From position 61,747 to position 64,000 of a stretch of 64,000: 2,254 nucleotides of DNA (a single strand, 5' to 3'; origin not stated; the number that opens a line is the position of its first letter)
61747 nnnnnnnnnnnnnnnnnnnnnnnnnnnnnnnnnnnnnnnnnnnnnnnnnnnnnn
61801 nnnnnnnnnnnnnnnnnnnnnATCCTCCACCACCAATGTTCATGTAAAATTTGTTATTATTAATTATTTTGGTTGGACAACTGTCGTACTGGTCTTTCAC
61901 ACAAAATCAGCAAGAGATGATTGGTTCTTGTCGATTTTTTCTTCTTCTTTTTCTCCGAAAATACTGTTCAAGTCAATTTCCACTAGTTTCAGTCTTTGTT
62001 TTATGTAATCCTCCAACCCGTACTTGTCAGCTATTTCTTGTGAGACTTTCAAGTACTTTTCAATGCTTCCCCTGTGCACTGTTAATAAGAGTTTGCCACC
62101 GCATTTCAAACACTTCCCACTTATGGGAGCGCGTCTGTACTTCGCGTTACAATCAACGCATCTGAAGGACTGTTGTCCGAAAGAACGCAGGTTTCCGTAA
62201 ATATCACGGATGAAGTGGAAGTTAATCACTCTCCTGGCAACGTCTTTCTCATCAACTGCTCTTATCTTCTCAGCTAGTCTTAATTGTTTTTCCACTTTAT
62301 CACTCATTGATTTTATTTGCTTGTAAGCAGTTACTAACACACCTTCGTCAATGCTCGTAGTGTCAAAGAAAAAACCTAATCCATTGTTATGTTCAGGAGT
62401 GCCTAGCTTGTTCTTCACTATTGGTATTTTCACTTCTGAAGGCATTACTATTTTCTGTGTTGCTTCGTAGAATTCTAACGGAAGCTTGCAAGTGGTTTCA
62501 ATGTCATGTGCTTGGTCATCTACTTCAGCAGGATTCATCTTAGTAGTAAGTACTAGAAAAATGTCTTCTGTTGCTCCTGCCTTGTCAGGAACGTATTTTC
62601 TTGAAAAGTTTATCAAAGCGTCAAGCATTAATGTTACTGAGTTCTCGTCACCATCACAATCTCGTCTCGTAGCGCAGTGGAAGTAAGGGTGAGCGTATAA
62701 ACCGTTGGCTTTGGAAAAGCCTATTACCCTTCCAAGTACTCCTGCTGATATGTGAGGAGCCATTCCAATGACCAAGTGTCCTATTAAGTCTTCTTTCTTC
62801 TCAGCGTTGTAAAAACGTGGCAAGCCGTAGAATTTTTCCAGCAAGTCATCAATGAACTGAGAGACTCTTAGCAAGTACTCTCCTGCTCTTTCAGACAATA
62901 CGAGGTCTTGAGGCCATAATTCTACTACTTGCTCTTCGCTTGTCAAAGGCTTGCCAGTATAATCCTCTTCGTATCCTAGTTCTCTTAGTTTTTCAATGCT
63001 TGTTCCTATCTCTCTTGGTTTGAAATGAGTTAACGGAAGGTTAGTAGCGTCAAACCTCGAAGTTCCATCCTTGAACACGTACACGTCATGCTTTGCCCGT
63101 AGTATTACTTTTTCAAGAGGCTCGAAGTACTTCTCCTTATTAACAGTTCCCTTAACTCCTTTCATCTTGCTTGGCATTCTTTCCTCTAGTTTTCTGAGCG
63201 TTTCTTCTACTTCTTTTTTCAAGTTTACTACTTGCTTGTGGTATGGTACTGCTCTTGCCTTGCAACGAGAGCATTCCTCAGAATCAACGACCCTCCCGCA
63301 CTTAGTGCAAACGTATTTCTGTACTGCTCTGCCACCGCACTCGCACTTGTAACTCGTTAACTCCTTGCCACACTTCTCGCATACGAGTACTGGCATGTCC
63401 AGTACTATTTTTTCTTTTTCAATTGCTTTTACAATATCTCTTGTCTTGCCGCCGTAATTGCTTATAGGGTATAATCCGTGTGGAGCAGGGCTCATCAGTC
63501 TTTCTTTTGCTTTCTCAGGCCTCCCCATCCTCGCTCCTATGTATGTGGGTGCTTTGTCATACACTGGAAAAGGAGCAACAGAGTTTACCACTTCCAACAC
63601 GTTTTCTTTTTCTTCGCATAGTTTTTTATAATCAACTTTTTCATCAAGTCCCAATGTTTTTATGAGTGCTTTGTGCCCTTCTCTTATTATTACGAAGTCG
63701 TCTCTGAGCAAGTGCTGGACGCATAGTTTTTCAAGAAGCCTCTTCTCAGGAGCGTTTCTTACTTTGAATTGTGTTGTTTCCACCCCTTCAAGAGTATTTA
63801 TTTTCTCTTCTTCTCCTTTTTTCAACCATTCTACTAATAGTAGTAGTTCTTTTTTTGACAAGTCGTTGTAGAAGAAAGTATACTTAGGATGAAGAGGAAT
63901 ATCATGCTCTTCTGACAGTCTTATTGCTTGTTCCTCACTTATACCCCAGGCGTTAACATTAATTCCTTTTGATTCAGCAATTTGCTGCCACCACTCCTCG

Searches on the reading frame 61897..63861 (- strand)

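Call 49: search_protein_families(library=pfam, proteins=[window:61897-63861:-], max_evalue=0.0001)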
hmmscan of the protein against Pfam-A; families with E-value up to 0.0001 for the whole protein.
window:61897-63861:- (654 aa): 3 families
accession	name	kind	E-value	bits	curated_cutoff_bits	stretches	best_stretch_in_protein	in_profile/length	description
PF24846.1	PolC_DP2_cat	-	1.2e-126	422.2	24.3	1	228-522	3-299/299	DNA polymerase II large subunit DP2, catalytic domain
PF24844.1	PolC_DP2_central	-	1.7e-44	152.7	24.3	1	2-192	186-370/372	DNA polymerase II large subunit DP2, central domain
PF22912.2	zf-DPOE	-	6e-05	23.5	21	1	564-617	3-54/58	Zinc finger domain of DNA polymerase-epsilon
